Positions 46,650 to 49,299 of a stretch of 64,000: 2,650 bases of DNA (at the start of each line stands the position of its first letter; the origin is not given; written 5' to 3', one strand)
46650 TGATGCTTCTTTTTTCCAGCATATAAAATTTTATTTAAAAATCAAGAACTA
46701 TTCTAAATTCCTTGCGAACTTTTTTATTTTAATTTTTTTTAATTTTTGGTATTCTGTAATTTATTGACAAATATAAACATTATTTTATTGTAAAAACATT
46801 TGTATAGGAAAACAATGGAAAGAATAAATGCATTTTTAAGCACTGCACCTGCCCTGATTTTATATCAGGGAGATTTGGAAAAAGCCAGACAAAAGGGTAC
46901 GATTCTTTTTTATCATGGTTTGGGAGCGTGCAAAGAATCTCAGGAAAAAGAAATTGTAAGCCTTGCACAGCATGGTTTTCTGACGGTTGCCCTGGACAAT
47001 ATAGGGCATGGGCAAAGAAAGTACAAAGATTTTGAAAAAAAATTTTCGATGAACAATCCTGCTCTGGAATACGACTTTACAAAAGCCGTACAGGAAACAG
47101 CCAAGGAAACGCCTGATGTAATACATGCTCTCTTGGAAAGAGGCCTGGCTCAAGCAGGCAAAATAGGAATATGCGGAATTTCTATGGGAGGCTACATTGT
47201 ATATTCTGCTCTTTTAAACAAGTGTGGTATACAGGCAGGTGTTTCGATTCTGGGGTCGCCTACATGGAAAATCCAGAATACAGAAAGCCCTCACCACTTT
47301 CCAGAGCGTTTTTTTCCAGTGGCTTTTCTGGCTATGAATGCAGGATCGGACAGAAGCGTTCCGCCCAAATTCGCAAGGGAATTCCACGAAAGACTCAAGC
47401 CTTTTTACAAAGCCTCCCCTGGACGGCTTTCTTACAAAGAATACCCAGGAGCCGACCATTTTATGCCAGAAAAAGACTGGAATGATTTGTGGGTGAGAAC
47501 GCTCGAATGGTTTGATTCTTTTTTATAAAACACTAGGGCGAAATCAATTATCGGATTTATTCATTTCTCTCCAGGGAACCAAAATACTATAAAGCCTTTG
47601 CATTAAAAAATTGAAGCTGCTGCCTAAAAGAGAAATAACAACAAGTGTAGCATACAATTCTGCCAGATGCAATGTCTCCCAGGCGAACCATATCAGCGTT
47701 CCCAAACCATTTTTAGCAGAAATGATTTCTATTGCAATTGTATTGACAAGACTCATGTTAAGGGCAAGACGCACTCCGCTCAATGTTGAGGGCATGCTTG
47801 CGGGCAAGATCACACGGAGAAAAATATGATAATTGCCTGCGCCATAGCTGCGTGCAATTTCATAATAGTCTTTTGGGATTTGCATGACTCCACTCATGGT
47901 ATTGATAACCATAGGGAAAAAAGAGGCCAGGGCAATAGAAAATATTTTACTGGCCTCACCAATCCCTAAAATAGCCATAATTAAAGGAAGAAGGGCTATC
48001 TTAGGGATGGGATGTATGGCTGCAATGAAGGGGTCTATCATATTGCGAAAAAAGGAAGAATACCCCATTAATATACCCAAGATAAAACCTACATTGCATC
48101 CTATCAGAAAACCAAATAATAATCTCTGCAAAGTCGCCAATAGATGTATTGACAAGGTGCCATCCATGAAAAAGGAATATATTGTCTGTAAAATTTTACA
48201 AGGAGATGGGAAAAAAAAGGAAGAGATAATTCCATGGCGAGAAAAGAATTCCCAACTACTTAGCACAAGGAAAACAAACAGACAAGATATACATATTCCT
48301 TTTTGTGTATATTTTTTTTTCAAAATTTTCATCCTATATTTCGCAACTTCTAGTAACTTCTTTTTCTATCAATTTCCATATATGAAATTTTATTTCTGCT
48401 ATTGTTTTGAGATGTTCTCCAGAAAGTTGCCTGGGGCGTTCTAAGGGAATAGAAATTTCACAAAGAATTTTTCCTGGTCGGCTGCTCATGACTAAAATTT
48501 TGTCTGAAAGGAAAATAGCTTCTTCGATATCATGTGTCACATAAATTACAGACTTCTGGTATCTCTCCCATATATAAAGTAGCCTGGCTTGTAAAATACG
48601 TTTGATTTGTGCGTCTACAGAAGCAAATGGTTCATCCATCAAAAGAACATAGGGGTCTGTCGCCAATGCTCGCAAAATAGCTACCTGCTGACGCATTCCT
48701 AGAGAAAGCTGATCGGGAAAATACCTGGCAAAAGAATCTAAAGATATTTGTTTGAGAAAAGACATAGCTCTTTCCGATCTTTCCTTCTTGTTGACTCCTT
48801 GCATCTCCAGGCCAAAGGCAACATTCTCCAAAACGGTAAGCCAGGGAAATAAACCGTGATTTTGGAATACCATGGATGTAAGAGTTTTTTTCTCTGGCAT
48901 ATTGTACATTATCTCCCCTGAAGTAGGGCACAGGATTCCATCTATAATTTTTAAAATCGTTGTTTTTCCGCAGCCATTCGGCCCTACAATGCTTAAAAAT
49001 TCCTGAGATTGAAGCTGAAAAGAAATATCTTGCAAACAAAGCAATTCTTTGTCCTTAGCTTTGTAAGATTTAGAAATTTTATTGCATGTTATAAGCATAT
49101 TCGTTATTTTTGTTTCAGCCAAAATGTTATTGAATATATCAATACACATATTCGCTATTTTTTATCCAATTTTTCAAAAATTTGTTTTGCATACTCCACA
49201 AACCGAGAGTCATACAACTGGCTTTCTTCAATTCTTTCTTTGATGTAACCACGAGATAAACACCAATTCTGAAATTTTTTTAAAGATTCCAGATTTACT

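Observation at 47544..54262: Porin / stand-alone A-T-TE enzyme / ABC importer (SBP, ATPase, permease) as one tightly coupled operon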

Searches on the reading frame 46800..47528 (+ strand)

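Call 3: search_protein_families(library=pfam, proteins=[window:46800-47528:+])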
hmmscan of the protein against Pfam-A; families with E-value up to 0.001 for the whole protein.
window:46800-47528:+ (242 aa): 6 families
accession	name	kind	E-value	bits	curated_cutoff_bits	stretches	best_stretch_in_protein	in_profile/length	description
PF12146.15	Hydrolase_4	-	2.3e-10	40.7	27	1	31-161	3-116/239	Serine aminopeptidase, S33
PF00326.27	Peptidase_S9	-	1.3e-07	31.7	22.6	0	51-139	6-83/213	Prolyl oligopeptidase family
PF00561.26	Abhydrolase_1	-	1.6e-07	31.7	25.8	1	34-140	2-89/245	alpha/beta hydrolase fold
PF01738.24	DLH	-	7e-07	29.5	21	1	29-239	11-214/217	Dienelactone hydrolase family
PF12697.13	Abhydrolase_6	-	1.5e-06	29.5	26.3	1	39-237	5-150/217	Alpha/beta hydrolase family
PF02230.22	Abhydrolase_2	-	4.9e-06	27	23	1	29-225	11-204/217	Phospholipase/Carboxylesterase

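Call 4: search_protein_families(library=ncbifam, proteins=[window:46800-47528:+])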
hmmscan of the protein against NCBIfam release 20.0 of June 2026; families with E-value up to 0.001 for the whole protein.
window:46800-47528:+ (242 aa): 2 families
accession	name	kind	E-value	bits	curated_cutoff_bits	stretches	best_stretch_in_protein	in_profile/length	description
NF007857.0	PRK10566.1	equivalog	1.7e-11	44.4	201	1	29-155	24-142/249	esterase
NF033523.0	lasso_peptidase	equivalog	2.3e-05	23.4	400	1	52-147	429-521/638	Atxe2 family lasso peptide isopeptidase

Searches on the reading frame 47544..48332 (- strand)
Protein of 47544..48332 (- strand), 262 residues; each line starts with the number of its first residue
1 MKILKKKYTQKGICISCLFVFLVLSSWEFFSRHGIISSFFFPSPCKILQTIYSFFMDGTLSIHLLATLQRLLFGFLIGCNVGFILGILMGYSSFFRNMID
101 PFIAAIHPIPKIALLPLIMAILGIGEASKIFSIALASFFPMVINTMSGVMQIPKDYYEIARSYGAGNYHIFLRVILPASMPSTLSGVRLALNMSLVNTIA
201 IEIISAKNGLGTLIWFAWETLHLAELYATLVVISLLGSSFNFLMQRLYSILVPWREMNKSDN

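Call 3: search_protein_families(library=pfam, proteins=[window:47544-48332:-])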
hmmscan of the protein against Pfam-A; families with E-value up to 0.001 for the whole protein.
window:47544-48332:- (262 aa): 1 family
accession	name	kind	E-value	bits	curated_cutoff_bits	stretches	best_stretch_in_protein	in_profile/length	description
PF00528.27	BPD_transp_1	-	3.1e-25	89.4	26.4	1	82-254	1-181/184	Binding-protein-dependent transport system inner membrane component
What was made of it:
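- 47544..48332 (-): ABC importer permease (BPD_transp_1). Call 3.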

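Call 4: search_protein_families(library=ncbifam, proteins=[window:47544-48332:-])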
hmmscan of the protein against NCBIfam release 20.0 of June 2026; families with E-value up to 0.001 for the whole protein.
window:47544-48332:- (262 aa): 25 families
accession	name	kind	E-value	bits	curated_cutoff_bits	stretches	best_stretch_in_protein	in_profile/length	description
NF040733.1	ABC_perm_U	equivalog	7.1e-51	173.1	295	1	13-255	8-249/251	ABC transporter permease subunit SaoP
NF008470.0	PRK11365.1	equivalog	5.8e-42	143.9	347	1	23-255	21-253/263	aliphatic sulfonate ABC transporter permease SsuC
NF007545.0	PRK10160.1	equivalog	3.2e-41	141.6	342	1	9-256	20-272/275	taurine ABC transporter permease TauC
TIGR01183.1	ntrB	equivalog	6.2e-35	120.7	209.05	1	57-244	12-199/202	nitrate ABC transporter permease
NF008196.0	PRK10952.1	equivalog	2.4e-15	56.2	439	1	66-216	148-297/356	glycine betaine/L-proline ABC transporter permease ProW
TIGR03416.1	ABC_choXWV_perm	equivalog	2.1e-12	47.1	363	1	63-230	87-253/267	choline ABC transporter permease subunit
NF011662.0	PRK15082.1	equivalog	1.6e-07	31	484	1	68-203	104-241/303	glutathione ABC transporter permease GsiD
NF011624.0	PRK15050.1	equivalog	2.9e-07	29.9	247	1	136-213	170-247/297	2-aminoethylphosphonate ABC transporter permease subunit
TIGR02141.1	modB_ABC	equivalog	3.4e-07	30.1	182.6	1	133-196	83-150/208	molybdate ABC transporter permease subunit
TIGR00969.1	3a0106s02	subfamily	3.9e-07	29.8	240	1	134-207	147-224/272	sulfate ABC transporter permease subunit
NF008208.0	PRK10971.1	equivalog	4.6e-07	29.6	415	1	134-205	148-219/277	sulfate/thiosulfate ABC transporter permease CysT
TIGR02139.1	permease_CysT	equivalog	6.4e-07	29.2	246.1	1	138-213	143-219/265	sulfate ABC transporter permease subunit CysT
TIGR01581.1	Mo_ABC_porter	hypoth_equivalog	7e-07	28.9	210.3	1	133-195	106-172/225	ABC transporter permease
NF011691.0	PRK15111.1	equivalog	1.7e-06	27.9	379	1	31-238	69-271/296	putrescine export ABC transporter permease SapC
NF045474.1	Opp2C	equivalog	2.4e-06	27.3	300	1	66-184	45-161/236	nickel transporter permease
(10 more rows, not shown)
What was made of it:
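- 47544..48332 (-): The best NCBIfam hits are SaoP, SsuC and TauC, all below their cut-offs (call 4).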

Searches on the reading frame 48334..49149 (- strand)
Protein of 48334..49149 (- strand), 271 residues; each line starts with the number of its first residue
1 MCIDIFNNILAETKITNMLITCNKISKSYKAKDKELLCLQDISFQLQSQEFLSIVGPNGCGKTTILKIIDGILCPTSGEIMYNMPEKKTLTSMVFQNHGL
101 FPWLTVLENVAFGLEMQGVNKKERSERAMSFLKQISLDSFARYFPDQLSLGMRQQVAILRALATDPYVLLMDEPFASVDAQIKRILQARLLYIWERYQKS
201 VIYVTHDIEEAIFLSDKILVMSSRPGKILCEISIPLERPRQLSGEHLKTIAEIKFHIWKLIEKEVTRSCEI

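Call 3: search_protein_families(library=pfam, proteins=[window:48334-49149:-])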
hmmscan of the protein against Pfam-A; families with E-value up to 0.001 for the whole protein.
window:48334-49149:- (271 aa): 6 families
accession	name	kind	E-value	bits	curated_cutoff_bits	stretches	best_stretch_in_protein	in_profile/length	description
PF00005.33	ABC_tran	-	3.5e-31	109.1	25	1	39-176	1-137/137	ABC transporter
PF13304.12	AAA_21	-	2.9e-09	37.8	27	1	53-72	3-22/304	AAA domain, putative AbiEii toxin, Type IV TA system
PF13476.12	AAA_23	-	1.9e-05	25.8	27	1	40-72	11-42/201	AAA domain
PF13175.12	AAA_15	-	5.6e-05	23.4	32.1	1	38-73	13-47/374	AAA ATPase domain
PF03215.21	Rad17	-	0.00015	22.2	23.8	1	44-85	40-81/186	Rad17 P-loop domain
PF13555.12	AAA_29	-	0.00033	20.8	27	1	44-83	17-55/61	P-loop containing region of AAA domain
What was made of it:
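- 48334..49149 (-): ABC ATPase of the NitT/TauT-type importer. ABC_tran 3.5e-31 (call 3).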

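Call 4: search_protein_families(library=ncbifam, proteins=[window:48334-49149:-])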
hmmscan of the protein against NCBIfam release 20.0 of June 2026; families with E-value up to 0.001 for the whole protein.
window:48334-49149:- (271 aa): 186 families (the best 25 are shown)
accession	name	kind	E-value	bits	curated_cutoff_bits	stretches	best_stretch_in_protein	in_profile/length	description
NF040729.1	ABC_ATP_SaoA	equivalog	4.1e-69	232.7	360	1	21-250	3-235/248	ABC transporter ATP-binding protein SaoA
NF008421.0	PRK11248.1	equivalog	2.2e-61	207.6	357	1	23-250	5-230/255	taurine ABC transporter ATP-binding subunit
NF006987.0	PRK09452.1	equivalog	4.6e-54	183.5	482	1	10-223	8-223/378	spermidine/putrescine ABC transporter ATP-binding protein PotA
TIGR03265.1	PhnT2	equivalog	9.9e-54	182.9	457.7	1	22-223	7-210/353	putative 2-aminoethylphosphonate ABC transporter ATP-binding protein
TIGR01186.1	proV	subfamily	1.1e-52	179.4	326.6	1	38-223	8-205/363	betaine/proline/choline family ABC transporter ATP-binding protein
NF043075.1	MMSYN1_0197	equivalog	7.4e-52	176.4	550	1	20-223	3-208/341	spermidine/putrescine ABC transporter ATP-binding protein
TIGR01184.1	ntrCD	subfamily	1.3e-49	168.9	291.8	1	39-241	1-209/230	nitrate ABC transporter ATP-binding protein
TIGR01187.1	potA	subfamily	1.7e-47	162.1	355.6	1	54-228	1-179/325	polyamine ABC transporter ATP-binding protein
TIGR00968.1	3a0106s01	subfamily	2.7e-47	161.3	342.75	1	22-223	3-206/237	sulfate ABC transporter ATP-binding protein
TIGR03258.1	PhnT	equivalog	5.6e-47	160.5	499.15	1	37-222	22-214/359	2-aminoethylphosphonate ABC transport system ATP-binding subunit PhnT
TIGR03415.1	ABC_choXWV_ATP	equivalog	3.3e-46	158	483.75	1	33-223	34-240/382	choline ABC transporter ATP-binding protein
NF040840.2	tungstate_WtpC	equivalog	4.4e-46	157.8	440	1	21-223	3-206/347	tungstate ABC transporter ATP-binding protein WtpC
NF008653.0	PRK11650.1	subfamily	1.1e-45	156.2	432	1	20-223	4-210/357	sn-glycerol-3-phosphate ABC transporter ATP-binding protein UgpC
NF040933.2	ABC_arch_GlcV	equivalog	2.6e-45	154.8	450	1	20-222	3-216/357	glucose ABC transporter ATP-binding protein GlcV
NF008513.0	PRK11432.1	equivalog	1.8e-44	152.1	496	1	37-229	20-216/351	ferric ABC transporter ATP-binding protein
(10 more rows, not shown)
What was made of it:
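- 48334..49149 (-): The best NCBIfam hits are SaoA and TauB, both below their cut-offs (call 4).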
